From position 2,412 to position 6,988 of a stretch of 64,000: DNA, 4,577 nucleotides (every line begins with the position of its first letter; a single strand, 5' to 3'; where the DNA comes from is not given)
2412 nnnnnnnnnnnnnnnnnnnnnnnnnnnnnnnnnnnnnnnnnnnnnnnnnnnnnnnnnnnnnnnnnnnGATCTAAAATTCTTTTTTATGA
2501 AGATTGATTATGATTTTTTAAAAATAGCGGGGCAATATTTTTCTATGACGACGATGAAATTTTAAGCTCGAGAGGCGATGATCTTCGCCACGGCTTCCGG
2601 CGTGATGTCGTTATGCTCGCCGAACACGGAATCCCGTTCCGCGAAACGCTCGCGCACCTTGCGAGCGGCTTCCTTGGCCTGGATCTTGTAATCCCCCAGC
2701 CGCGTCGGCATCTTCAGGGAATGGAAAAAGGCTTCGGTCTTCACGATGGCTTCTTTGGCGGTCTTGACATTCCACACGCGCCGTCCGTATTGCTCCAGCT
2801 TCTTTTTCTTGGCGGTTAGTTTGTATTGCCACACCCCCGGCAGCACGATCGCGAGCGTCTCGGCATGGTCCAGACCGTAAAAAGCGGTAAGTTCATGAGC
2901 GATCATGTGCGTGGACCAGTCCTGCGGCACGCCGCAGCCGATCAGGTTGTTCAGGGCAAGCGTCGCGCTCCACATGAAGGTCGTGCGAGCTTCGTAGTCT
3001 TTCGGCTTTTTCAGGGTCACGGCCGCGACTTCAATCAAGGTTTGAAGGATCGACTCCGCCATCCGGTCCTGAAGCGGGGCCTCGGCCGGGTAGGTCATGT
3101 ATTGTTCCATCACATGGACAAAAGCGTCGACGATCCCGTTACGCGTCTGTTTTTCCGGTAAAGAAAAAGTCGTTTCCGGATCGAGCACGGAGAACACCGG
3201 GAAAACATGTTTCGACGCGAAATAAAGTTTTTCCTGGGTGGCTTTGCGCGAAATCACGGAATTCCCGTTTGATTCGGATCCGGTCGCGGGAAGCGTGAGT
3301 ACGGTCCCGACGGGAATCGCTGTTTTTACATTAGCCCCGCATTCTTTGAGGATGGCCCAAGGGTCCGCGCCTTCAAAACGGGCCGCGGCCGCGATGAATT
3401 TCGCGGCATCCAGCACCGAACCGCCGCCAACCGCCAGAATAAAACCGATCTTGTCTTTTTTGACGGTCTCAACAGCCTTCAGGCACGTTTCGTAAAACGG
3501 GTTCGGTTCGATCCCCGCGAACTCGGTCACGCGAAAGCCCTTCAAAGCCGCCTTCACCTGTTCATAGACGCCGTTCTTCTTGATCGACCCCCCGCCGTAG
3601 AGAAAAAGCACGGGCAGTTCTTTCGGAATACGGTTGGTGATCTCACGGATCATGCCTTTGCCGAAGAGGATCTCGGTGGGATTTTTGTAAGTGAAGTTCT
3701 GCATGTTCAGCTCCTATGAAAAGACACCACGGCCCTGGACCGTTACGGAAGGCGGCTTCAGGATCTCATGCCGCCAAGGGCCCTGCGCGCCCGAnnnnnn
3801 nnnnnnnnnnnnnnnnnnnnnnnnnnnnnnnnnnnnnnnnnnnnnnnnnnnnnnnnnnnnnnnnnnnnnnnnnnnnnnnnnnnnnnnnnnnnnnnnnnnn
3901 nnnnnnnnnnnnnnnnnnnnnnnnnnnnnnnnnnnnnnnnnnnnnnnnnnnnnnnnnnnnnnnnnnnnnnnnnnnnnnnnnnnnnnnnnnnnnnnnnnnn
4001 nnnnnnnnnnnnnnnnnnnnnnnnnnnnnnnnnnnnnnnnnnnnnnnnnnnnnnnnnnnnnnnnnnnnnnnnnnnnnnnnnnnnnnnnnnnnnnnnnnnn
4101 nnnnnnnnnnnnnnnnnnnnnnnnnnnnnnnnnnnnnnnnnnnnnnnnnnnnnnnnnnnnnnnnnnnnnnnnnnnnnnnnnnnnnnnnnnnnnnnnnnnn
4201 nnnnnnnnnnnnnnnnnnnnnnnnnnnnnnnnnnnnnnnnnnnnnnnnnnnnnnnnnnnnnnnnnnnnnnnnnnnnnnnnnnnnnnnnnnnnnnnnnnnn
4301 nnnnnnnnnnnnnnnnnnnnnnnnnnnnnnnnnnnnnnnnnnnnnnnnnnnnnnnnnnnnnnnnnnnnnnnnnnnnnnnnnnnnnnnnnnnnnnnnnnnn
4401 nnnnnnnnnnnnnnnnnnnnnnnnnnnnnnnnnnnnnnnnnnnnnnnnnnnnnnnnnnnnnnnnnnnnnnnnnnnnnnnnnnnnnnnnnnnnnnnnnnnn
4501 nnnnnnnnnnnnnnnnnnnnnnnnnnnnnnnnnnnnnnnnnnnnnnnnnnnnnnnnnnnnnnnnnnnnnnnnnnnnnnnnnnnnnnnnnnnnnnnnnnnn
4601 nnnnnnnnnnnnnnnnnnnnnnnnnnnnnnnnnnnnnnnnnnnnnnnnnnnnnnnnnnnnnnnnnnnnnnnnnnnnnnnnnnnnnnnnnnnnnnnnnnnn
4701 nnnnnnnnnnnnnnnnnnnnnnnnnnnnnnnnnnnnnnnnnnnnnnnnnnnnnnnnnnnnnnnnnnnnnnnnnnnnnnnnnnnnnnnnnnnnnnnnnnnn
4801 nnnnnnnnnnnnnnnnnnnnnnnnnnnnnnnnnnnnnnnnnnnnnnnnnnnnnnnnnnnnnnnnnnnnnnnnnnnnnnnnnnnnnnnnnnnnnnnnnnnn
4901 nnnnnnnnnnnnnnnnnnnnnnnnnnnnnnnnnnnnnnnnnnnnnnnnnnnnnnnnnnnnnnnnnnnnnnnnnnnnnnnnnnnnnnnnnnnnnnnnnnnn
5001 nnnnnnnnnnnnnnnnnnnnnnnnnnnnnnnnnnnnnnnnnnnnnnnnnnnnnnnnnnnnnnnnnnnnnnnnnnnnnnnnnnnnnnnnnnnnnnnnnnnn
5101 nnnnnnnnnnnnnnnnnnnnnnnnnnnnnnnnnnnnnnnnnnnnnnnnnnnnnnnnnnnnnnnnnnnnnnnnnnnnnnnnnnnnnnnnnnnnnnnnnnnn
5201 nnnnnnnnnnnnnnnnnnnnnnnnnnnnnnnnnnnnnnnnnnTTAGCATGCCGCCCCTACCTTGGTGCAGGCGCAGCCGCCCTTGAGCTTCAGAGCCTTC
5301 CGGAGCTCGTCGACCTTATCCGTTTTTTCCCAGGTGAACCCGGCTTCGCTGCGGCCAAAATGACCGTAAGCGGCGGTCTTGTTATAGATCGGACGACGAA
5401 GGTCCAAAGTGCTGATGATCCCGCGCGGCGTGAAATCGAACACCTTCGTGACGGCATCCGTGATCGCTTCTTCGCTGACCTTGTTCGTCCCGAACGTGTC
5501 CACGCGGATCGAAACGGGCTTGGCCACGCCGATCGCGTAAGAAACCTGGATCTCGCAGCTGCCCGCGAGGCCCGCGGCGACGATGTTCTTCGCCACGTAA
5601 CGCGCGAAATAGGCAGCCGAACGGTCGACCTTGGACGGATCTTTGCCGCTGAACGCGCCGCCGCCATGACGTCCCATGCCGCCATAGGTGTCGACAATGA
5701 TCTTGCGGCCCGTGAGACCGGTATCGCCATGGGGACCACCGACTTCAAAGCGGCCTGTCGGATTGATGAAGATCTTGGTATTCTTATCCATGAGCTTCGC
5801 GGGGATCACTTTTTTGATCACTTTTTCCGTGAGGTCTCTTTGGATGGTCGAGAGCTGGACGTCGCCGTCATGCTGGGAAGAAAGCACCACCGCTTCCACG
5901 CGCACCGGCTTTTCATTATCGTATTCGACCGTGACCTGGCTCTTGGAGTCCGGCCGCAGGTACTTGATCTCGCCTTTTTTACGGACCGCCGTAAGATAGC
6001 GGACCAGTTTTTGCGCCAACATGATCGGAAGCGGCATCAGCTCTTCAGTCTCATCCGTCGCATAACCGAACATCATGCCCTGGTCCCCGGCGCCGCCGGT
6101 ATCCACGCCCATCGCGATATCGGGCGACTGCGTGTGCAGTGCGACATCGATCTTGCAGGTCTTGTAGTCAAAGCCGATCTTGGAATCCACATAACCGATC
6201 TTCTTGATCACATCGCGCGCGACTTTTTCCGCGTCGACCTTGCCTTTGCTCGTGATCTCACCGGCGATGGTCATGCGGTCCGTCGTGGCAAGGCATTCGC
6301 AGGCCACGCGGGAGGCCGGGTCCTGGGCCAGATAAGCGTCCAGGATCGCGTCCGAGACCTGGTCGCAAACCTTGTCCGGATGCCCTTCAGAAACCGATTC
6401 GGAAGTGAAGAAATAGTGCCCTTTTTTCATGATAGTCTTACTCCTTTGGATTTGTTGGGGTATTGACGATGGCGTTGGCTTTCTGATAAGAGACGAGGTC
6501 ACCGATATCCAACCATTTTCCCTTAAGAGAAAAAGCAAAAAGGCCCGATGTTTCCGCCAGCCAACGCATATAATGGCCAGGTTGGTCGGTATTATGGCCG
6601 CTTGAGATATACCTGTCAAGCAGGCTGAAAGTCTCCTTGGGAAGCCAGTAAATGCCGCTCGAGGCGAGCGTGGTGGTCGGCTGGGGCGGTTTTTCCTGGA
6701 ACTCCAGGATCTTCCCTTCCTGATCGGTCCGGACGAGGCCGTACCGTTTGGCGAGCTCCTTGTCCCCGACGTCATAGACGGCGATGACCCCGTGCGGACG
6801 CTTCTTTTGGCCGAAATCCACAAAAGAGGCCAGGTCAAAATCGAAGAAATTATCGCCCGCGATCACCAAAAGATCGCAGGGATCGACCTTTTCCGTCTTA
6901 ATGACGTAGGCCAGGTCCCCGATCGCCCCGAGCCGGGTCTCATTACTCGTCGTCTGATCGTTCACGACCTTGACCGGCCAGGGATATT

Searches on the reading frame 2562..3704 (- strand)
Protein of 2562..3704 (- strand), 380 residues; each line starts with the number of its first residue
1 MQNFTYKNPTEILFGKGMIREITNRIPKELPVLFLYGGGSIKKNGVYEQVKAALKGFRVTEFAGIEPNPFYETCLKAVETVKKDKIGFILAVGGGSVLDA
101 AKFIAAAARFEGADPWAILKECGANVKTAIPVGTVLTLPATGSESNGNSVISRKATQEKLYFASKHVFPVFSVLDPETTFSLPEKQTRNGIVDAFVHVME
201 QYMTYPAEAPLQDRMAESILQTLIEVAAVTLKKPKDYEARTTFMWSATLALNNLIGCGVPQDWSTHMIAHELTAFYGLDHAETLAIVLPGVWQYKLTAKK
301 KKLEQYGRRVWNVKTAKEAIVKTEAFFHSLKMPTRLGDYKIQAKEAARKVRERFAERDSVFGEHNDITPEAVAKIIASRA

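Call 49: search_protein_families(library=pfam, proteins=[window:2562-3704:-], max_evalue=0.00001)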
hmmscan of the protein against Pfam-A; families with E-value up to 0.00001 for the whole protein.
window:2562-3704:- (380 aa): 3 families
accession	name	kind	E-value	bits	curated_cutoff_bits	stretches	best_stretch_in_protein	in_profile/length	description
PF00465.25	Fe-ADH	-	3.5e-38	131.3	31.3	1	9-176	1-168/168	Iron-containing alcohol dehydrogenase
PF25137.1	ADH_Fe_C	-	1e-32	113.9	27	1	190-378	4-192/194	Fe-containing alcohol dehydrogenase family, C-terminal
PF13685.12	Fe-ADH_2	-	1.9e-06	28.4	28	1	43-108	31-97/149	Iron-containing alcohol dehydrogenase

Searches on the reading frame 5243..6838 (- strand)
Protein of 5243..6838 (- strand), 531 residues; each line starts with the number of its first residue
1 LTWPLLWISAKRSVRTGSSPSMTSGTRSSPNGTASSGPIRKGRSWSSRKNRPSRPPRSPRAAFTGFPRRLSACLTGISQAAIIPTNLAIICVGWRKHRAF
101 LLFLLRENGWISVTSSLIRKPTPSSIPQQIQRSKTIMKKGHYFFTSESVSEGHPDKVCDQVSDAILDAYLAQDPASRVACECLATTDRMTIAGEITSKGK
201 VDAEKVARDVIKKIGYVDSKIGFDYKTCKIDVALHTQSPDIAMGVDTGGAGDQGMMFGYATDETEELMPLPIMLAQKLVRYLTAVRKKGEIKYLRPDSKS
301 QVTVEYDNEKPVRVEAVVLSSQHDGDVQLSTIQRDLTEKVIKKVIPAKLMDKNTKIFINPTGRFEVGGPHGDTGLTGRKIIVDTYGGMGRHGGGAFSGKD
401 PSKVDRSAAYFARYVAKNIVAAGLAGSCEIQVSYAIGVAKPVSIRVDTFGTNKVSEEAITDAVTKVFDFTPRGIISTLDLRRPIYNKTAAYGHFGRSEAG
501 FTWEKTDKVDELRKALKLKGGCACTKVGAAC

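Call 49: search_protein_families(library=pfam, proteins=[window:5243-6838:-], max_evalue=0.00001)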
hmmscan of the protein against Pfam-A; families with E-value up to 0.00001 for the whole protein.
window:5243-6838:- (531 aa): 3 families
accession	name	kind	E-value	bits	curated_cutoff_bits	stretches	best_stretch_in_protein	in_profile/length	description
PF02773.21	S-AdoMet_synt_C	-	7.1e-70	233.8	25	1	366-505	1-138/138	S-adenosylmethionine synthetase, C-terminal domain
PF02772.21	S-AdoMet_synt_M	-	2.2e-50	170.2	29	1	249-364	3-120/120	S-adenosylmethionine synthetase, central domain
PF00438.25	S-AdoMet_synt_N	-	6.8e-43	145.7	33.1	1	142-239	2-99/99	S-adenosylmethionine synthetase, N-terminal domain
